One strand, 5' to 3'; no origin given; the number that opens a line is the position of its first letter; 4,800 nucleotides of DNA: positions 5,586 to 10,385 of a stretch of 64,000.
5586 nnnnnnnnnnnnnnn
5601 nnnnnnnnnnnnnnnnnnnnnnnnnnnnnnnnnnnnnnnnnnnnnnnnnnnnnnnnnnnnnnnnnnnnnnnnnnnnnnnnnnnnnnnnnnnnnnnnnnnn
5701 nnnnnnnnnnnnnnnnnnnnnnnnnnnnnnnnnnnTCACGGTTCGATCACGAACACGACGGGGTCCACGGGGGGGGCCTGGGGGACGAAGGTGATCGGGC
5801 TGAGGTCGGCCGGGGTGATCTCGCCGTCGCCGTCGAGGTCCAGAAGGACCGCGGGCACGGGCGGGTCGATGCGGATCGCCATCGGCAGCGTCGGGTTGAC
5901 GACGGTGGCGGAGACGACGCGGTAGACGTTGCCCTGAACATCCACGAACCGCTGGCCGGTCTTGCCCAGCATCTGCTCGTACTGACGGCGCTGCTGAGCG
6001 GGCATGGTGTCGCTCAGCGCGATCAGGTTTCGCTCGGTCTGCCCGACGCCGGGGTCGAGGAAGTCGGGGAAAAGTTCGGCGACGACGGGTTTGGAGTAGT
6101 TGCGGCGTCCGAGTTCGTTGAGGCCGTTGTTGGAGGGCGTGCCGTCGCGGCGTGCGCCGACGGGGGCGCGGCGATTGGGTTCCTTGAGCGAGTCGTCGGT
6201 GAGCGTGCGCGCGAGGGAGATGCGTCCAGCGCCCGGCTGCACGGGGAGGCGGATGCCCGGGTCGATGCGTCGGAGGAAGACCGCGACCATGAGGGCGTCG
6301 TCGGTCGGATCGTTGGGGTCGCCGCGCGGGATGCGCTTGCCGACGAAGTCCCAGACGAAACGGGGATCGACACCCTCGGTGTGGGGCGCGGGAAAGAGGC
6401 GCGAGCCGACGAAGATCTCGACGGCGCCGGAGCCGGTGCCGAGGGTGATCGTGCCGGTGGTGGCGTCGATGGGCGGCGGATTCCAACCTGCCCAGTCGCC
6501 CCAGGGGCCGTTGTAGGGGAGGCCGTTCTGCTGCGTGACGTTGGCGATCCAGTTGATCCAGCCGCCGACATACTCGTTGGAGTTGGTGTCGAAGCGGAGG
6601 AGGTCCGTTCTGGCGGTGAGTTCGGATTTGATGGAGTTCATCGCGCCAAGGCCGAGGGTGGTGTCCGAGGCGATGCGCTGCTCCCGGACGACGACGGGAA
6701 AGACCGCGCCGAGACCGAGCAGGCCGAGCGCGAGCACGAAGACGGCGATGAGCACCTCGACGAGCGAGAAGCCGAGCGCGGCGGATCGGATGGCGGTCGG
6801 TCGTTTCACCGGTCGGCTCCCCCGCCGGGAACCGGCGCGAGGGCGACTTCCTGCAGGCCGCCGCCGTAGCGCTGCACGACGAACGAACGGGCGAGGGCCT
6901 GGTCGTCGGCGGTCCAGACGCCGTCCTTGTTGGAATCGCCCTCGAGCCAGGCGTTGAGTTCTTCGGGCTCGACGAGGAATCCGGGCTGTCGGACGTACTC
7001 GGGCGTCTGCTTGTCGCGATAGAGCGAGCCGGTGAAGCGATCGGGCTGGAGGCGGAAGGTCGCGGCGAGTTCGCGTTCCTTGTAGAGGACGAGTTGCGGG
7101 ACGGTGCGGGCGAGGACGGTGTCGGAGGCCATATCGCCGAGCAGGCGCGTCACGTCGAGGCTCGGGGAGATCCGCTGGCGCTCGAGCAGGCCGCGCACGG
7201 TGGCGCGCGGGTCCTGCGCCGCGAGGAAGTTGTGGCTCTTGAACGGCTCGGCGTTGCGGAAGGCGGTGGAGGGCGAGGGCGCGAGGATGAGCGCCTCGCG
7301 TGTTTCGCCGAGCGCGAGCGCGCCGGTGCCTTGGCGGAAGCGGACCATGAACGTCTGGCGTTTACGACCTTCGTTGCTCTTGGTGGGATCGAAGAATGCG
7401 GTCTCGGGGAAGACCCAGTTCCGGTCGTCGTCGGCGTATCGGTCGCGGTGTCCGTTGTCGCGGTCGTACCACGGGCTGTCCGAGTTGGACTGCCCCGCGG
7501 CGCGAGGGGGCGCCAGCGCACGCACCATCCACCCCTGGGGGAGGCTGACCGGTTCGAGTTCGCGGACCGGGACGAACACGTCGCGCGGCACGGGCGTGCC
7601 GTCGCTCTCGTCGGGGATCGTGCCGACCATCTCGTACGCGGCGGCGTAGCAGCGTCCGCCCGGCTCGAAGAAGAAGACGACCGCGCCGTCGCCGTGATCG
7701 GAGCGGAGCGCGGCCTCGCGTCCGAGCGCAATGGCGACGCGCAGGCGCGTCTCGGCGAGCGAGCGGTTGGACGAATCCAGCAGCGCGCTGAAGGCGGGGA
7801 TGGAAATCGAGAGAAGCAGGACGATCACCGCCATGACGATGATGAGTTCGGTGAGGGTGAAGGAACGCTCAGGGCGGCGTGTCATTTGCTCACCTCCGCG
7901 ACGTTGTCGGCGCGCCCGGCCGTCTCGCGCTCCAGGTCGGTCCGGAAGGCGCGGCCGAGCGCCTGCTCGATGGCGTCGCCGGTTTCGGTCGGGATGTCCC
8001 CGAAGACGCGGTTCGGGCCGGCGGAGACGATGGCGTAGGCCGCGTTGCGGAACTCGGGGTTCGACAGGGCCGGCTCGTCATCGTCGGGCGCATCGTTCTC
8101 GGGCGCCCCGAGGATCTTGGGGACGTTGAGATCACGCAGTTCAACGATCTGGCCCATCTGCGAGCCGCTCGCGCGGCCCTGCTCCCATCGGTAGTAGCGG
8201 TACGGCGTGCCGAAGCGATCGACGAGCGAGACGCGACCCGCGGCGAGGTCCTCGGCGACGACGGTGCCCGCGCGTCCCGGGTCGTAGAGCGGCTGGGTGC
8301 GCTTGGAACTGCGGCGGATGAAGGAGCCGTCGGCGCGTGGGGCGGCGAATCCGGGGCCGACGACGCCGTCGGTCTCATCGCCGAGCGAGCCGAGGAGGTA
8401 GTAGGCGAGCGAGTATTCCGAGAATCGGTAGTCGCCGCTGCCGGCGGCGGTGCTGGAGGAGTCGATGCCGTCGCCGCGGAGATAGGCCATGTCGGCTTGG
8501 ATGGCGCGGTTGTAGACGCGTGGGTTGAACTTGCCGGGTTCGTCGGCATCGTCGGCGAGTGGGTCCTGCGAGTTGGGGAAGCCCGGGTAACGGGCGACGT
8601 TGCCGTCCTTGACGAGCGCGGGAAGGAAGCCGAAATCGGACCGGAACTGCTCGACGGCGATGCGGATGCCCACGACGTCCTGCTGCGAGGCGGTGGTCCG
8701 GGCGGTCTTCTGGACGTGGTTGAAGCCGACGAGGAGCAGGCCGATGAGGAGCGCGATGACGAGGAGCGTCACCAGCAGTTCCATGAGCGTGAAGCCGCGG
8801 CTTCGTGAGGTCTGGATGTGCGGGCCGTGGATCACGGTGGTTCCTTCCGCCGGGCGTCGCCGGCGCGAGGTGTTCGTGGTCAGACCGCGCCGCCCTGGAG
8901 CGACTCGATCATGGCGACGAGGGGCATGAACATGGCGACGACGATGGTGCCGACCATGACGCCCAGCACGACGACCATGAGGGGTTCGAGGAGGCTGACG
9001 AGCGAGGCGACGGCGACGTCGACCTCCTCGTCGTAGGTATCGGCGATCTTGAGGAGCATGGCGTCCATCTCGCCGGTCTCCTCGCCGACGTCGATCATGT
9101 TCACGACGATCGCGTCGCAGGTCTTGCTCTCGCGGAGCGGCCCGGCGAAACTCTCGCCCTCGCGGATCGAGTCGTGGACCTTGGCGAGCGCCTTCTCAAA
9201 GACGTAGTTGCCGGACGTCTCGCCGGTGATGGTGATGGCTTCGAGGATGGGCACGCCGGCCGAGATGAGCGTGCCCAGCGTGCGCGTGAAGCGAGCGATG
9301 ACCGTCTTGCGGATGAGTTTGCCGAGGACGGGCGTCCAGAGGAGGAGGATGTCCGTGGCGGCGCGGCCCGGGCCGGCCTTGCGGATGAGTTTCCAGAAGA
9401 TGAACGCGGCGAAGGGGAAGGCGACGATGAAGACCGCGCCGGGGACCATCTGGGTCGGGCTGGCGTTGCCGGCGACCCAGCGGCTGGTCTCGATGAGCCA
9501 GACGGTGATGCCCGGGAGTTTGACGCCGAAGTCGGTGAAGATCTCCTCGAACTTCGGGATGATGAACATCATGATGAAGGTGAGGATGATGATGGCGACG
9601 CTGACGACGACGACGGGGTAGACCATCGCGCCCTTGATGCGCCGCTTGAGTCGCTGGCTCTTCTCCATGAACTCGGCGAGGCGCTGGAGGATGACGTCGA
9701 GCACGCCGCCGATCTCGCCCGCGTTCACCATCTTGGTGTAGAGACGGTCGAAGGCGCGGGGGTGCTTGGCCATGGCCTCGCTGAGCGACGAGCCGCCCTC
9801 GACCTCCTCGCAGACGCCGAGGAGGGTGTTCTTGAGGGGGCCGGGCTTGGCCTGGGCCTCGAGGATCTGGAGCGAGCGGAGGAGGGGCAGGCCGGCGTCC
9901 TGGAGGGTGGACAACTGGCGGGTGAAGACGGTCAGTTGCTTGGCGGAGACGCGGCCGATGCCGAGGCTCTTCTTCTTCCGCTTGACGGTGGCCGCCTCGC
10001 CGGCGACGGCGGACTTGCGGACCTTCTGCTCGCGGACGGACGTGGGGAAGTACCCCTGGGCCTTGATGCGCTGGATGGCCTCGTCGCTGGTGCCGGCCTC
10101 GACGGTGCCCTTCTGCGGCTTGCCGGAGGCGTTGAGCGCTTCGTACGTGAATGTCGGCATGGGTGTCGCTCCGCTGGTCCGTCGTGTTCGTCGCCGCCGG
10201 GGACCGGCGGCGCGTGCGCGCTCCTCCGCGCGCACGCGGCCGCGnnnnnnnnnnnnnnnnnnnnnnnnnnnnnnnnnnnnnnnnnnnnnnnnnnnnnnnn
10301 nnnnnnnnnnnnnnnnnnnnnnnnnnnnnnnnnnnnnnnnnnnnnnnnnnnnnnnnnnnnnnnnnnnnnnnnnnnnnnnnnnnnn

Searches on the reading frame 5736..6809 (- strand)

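Call 55: search_protein_families(library=pfam, proteins=[window:5736-6809:-], max_evalue=0.01)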
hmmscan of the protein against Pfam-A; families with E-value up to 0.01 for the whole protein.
window:5736-6809:- (357 aa): 1 family
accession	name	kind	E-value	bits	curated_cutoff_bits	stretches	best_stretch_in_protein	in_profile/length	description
PF07963.17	N_methyl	-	0.00037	20.4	21.2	1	12-33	5-26/27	Prokaryotic N-terminal methylation motif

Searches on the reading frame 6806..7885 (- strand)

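Call 55: search_protein_families(library=pfam, proteins=[window:6806-7885:-], max_evalue=0.01)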
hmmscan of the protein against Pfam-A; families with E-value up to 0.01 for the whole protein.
window:6806-7885:- (359 aa): 1 family
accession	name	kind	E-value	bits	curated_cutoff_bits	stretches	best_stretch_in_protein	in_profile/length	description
PF07963.17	N_methyl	-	0.00011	22.1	21.2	1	3-28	1-26/27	Prokaryotic N-terminal methylation motif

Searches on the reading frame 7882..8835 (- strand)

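Call 55: search_protein_families(library=pfam, proteins=[window:7882-8835:-], max_evalue=0.01)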
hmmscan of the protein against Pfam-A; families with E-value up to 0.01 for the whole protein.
window:7882-8835:- (317 aa): 1 family
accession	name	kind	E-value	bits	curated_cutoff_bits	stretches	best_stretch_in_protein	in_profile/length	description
PF07963.17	N_methyl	-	7.5e-06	25.8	21.2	1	10-35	2-27/27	Prokaryotic N-terminal methylation motif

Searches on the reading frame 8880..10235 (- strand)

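Call 55: search_protein_families(library=pfam, proteins=[window:8880-10235:-], max_evalue=0.01)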
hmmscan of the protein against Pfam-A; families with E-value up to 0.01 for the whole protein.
window:8880-10235:- (451 aa): 1 family
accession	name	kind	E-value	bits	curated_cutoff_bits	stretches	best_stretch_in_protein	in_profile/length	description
PF00482.28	T2SSF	-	1.1e-64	216.4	25.2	2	104-227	1-125/125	Type II secretion system (T2SS), protein F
